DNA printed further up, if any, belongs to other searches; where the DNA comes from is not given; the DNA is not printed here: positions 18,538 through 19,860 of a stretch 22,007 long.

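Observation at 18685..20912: Tandem acetate kinase genes in which the downstream copy has lost catalytic Arg and His (pseudo-kinase partner?)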

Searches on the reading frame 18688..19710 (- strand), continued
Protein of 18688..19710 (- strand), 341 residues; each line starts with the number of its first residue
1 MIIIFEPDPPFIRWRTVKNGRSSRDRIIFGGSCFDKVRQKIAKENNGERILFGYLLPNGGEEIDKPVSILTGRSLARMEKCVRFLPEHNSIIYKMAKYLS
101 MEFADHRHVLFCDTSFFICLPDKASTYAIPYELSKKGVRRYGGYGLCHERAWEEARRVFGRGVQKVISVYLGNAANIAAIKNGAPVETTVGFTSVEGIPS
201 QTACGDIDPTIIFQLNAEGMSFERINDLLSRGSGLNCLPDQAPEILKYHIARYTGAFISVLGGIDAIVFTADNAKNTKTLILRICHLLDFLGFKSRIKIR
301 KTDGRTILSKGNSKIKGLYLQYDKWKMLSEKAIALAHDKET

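Call 13: find_encoding_contigs(protein=P0079, flank=6000, max_places=2)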
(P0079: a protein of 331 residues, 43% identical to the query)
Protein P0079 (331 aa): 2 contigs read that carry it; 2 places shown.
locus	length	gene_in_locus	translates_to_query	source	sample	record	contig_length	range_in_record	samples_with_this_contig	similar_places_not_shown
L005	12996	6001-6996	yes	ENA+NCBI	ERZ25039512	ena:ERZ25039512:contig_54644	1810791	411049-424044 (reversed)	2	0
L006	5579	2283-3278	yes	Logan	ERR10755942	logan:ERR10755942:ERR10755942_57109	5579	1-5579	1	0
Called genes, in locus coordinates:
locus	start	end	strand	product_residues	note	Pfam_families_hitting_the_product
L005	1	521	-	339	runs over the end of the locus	PF00578:AhpC-TSA (weak), PF08534:Redoxin (faint), PF17991:Thioredoxin_10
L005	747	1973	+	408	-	PF01590:GAF, PF13185:GAF_2, PF07730:HisKA_3, PF02518:HATPase_c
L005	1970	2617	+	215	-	PF00072:Response_reg, PF00196:GerE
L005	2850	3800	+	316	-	PF00226:DnaJ, PF01556:DnaJ_C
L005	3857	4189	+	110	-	PF14357:DUF4404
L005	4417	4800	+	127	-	PF00072:Response_reg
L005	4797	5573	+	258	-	PF00871:Acetate_kinase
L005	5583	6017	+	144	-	PF00871:Acetate_kinase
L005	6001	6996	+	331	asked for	PF00871:Acetate_kinase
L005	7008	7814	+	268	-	PF02649:GCHY-1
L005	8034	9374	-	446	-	PF02321:OEP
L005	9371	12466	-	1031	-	PF00873:ACR_tran, PF03176:MMPL (weak), PF02355:SecD_SecF_C (weak), PF03176:MMPL (weak)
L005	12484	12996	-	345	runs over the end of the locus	PF25973:BSH_CzcB (weak), PF25954:Beta-barrel_RND_2, PF25990:Beta-barrel_YknX (weak), PF25967:RND-MFP_C, PF25989:YknX_C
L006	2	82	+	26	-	?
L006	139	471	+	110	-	PF14357:DUF4404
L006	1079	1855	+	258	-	PF00871:Acetate_kinase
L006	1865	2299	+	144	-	PF00871:Acetate_kinase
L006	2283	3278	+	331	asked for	PF00871:Acetate_kinase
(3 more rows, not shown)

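Call 18: find_related_loci(query=A1, collection=genome_contigs, flank=5000)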
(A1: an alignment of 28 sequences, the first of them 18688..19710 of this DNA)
Query A1 (341 aa) in genome_contigs; peptide patterns used: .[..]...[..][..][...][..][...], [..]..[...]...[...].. (x = any residue, [..] = any of these).
130 stretches matched a pattern; 77 encode a relative of the query (tblastn E <= 1e-3); 76 distinct loci.
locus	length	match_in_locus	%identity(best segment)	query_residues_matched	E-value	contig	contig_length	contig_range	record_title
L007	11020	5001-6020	67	1-341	2e-159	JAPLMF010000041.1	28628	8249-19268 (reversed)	MAG: Candidatus Omnitrophota bacterium isolate LacPavin_0419_WC70L_MAG_47_7 LacPavin_0419_WC70L_scaffold_388474, whole g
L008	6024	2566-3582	68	1-341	8e-158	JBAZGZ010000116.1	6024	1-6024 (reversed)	MAG: Candidatus Omnitrophota bacterium isolate SO_2017_LW3_58 NODE_47063_length_6024_cov_0.991860_LW162_2017, whole geno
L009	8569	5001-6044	46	1-332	4e-104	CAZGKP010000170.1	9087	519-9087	MAG TPA_asm: uncultured Candidatus Sumerlaeota bacterium isolate binchicken_co100_147 genome assembly, contig: NODE_1234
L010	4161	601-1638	44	1-330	4e-97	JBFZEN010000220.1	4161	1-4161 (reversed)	MAG: bacterium isolate PPR_0588 k121_1509123, whole genome shotgun sequence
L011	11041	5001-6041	45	1-332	3e-94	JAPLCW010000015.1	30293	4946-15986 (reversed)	MAG: Candidatus Auribacterota bacterium isolate LacPavin_0920_SED2_MAG_54_22 LacPavin_0920_SED2_scaffold_357770, whole g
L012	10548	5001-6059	44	1-337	4e-92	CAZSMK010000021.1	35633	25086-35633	MAG TPA_asm: uncultured Candidatus Sumerlaeota bacterium isolate SRP067234_co1_16 genome assembly, contig: k99_523869, w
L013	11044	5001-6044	42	2-333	4e-91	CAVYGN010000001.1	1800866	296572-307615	MAG: uncultured Spirochaetota bacterium isolate MFD03726.bin.1.3 genome assembly, contig: contig_18643, whole genome sho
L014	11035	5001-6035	42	2-330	5e-91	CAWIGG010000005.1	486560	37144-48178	MAG: uncultured Spirochaetota bacterium isolate MFD03726.bin.1.50 genome assembly, contig: contig_42722, whole genome sh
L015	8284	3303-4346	43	1-332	6e-91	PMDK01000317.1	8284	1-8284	MAG: Ignavibacteriae bacterium isolate fen_1286 73.20120700_E2X.266_contig_624468, whole genome shotgun sequence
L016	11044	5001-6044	42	2-333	5e-90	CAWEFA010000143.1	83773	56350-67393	MAG: uncultured Bacteroidetes bacterium isolate MFD01188.bin.2.120 genome assembly, contig: contig_78694, whole genome s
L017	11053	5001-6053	42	1-335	4e-89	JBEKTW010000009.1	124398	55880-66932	MAG: Bacteroidota bacterium isolate SPRUCE 567 SPRUCE_567_9, whole genome shotgun sequence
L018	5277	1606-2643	42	1-332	1e-87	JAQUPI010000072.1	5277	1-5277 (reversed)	MAG: Candidatus Omnitrophota bacterium isolate STD1_220 NODE_59650_length_5277_cov_3.498058_Sandtown_D1, whole genome sh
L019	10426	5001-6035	41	2-328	1e-87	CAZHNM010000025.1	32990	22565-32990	MAG TPA_asm: uncultured Brevinematales bacterium isolate binchicken_co3_610 genome assembly, contig: NODE_4057_length_32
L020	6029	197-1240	43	1-330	4e-87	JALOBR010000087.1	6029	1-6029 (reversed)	MAG: Candidatus Omnitrophota bacterium isolate SO_2017_LW3 bin 47 NODE_47000_length_6029_cov_1.092850_LW162_2017, whole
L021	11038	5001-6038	42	1-329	4e-85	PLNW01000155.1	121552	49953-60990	MAG: Myxococcales bacterium isolate fen_1158 73.20120800_E1D.7_contig_999, whole genome shotgun sequence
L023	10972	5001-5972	43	1-330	5e-84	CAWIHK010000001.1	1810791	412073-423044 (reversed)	MAG: Ignavibacteriota bacterium isolate MFD03726.bin.1.201 genome assembly, contig: contig_54644, whole genome shotgun s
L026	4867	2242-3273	40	2-329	5e-83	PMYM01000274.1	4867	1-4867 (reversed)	MAG: Phycisphaerales bacterium isolate fen_1344 73.20110800_E2D.65_contig_23524, whole genome shotgun sequence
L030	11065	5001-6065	38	1-339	6e-81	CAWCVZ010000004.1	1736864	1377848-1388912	MAG: uncultured Ignavibacteria bacterium isolate MFD05442.bin.1.213 genome assembly, contig: contig_12291, whole genome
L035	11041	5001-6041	39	1-331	2e-78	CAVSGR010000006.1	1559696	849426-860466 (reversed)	MAG: uncultured Ignavibacteria bacterium isolate MFD05684.bin.1.87 genome assembly, contig: contig_33241, whole genome s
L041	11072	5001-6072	42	1-340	2e-75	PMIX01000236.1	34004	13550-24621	MAG: Myxococcales bacterium isolate fen_1127 73.20120600_E3D.16_contig_26520, whole genome shotgun sequence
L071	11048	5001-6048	36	1-331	5e-56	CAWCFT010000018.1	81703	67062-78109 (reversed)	MAG: Endomicrobiales bacterium isolate MFD01231.bin.3.74 genome assembly, contig: contig_49084, whole genome shotgun seq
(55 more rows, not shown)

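Call 39: search_protein_families(library=padloc, proteins=[window:18688-19710:-], max_evalue=0.01)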
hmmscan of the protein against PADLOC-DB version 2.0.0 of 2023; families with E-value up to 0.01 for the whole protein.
window:18688-19710:- (341 aa): 0 families

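Call 42: predict_structure(alignment_id=A1)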
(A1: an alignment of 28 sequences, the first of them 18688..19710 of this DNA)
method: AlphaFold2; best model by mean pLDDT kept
length: 341 residues; sequences in the alignment: 28
mean_pLDDT: 86.7   pTM: 0.85
mean pLDDT of the five models: 86.7, 86.7, 85.4, 84.7, 84.0
residues with pLDDT >= 90: 197; 70-90: 102; 50-70: 40; < 50: 2
segments of 3 or more residues with pLDDT < 50: none
pLDDT, mean of each block of 10 residues (from residue 1): 95 92 92 92 84 95 95 96 93 97 94 93 82 82 92 95 96 89 93 68 65 76 69 62 83 93 96 83 90 76 81 92 92 79 37
secondary structure, 60 per line:
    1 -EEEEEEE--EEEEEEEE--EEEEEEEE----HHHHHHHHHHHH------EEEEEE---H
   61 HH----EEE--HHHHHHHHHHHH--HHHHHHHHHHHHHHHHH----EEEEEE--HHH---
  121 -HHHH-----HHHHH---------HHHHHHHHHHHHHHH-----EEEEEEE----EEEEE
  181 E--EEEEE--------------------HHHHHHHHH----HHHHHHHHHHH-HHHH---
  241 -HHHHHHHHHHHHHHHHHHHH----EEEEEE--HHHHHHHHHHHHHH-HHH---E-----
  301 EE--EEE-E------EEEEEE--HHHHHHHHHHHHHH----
elements in order: E2-8 E11-18 E21-28 H33-44 E51-56 E67-69 H72-83 H86-102 E107-112 H122-125 H131-135 H145-159 E165-171 E176-181 E184-188 H209-217 H222-232 H234-237 H242-261 E266-271 H274-287 E305-307 E316-321 H324-337

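Call 45: fold_search(model_id=the predicted structure, library=pdb)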
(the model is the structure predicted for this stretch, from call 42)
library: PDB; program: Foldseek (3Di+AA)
matches with E <= 10: 935; with E <= 0.001: 157
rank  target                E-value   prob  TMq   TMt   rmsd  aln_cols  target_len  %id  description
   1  6ioy_A                2.5e-27  1.00  0.78  0.68   5.0       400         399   23  Crystal structure of Porphyromonas gingivalis acetate kinase (released 2019-04-24)
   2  6ioy_B                3.9e-27  1.00  0.77  0.66   5.3       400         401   22  Crystal structure of Porphyromonas gingivalis acetate kinase (released 2019-04-24)
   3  4ijn_B                6.8e-27  1.00  0.71  0.65   6.1       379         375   25  Crystal structure of an acetate kinase from Mycobacterium smegmatis bound to AMP and sulfate (released 2013-01-16)
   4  4ijn_A                8.6e-27  1.00  0.73  0.68   5.7       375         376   25  Crystal structure of an acetate kinase from Mycobacterium smegmatis bound to AMP and sulfate (released 2013-01-16)
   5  6ioy_C                9.2e-27  1.00  0.75  0.66   5.6       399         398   22  Crystal structure of Porphyromonas gingivalis acetate kinase (released 2019-04-24)
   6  1g99_A                1.6e-26  1.00  0.72  0.63   6.1       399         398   22  AN ANCIENT ENZYME: ACETATE KINASE FROM METHANOSARCINA THERMOPHILA (released 2000-12-27)
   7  3p4i_A                1.8e-26  1.00  0.77  0.70   5.4       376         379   22  Crystal structure of acetate kinase from Mycobacterium avium (released 2010-11-10)
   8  2iir_A                1.8e-26  1.00  0.79  0.68   4.8       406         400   25  Acetate kinase from a hypothermophile Thermotoga maritima (released 2007-09-11)
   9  4dq8_A                2.2e-26  1.00  0.79  0.73   5.1       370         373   22  Crystal structure of acetate kinase AckA from Mycobacterium marinum (released 2012-02-22)
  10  3r9p_B                2.4e-26  1.00  0.79  0.72   5.2       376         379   23  Crystal structure of AckA from Mycobacterium paratuberculosis ATCC BAA-968 / K-10 (released 2011-05-04)
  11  9a4d_A                2.6e-26  1.00  0.81  0.71   4.5       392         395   22  Integrative model of ACKA-BCP by crosslinking MS and deep learning (released 2024-09-18)
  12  4iz9                  2.8e-26  1.00  0.77  0.70   5.5       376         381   22  Crystal structure of an acetate kinase from Mycobacterium avium bound to an unknown acid-ApCpp conjugate and manganese (released 2013-02-20)
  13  3p4i_B                3.1e-26  1.00  0.78  0.70   5.4       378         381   22  Crystal structure of acetate kinase from Mycobacterium avium (released 2010-11-10)
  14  3r9p_A                5.8e-26  1.00  0.77  0.70   5.6       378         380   24  Crystal structure of AckA from Mycobacterium paratuberculosis ATCC BAA-968 / K-10 (released 2011-05-04)
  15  4dq8_B                6.9e-26  1.00  0.74  0.69   5.4       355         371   24  Crystal structure of acetate kinase AckA from Mycobacterium marinum (released 2012-02-22)
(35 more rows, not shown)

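Call 65: search_protein_families(library=pfam, proteins=[L035:9138-10244:+, L041:2663-3778:+, L011:962-3385:-, L030:9197-10147:+, L035:6933-8192:+], max_evalue=0.00001)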
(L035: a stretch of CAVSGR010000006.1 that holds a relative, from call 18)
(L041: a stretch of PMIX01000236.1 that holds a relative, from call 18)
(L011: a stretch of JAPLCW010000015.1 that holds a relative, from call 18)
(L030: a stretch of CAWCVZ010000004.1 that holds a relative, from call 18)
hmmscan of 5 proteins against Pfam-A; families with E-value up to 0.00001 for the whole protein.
L035:9138-10244:+ (369 aa): 1 family
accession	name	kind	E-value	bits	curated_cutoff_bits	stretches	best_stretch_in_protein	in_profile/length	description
PF09364.15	XFP_N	-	1.2e-169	564.3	23.7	1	40-367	3-330/364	XFP N-terminal domain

L041:2663-3778:+ (372 aa): 1 family
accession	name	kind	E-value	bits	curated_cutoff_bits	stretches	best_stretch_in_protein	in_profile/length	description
PF05239.21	PRC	-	5.7e-10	39.5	21.2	0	287-346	17-75/78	PRC-barrel domain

L011:962-3385:- (808 aa): 5 families
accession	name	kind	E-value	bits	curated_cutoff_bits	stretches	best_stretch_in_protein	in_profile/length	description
PF00122.25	E1-E2_ATPase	-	1.1e-49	168.8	28.1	1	100-279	3-181/181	E1-E2 ATPase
PF00689.26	Cation_ATPase_C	-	1.5e-36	126.3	27.3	1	633-803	2-174/175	Cation transporting ATPase, C-terminus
PF00702.32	Hydrolase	-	6.3e-21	76.1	26.4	1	297-562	3-191/191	haloacid dehalogenase-like hydrolase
PF00690.31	Cation_ATPase_N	-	1.9e-11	43.9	20.4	1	8-56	18-66/69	Cation transporter/ATPase, N-terminus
PF08282.18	Hydrolase_3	-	3.8e-06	27.3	20.9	1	533-587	194-247/255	haloacid dehalogenase-like hydrolase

L030:9197-10147:+ (317 aa): 1 family
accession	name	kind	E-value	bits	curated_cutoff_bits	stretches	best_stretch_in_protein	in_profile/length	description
PF03631.20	Virul_fac_BrkB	-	1.7e-44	152.8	33.7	1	35-285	4-257/259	Virulence factor BrkB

L035:6933-8192:+ (420 aa): 1 family
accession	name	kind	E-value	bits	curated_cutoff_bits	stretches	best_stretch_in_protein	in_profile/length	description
PF00871.23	Acetate_kinase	-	1.8e-112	376.3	22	1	18-397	2-392/392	Acetokinase family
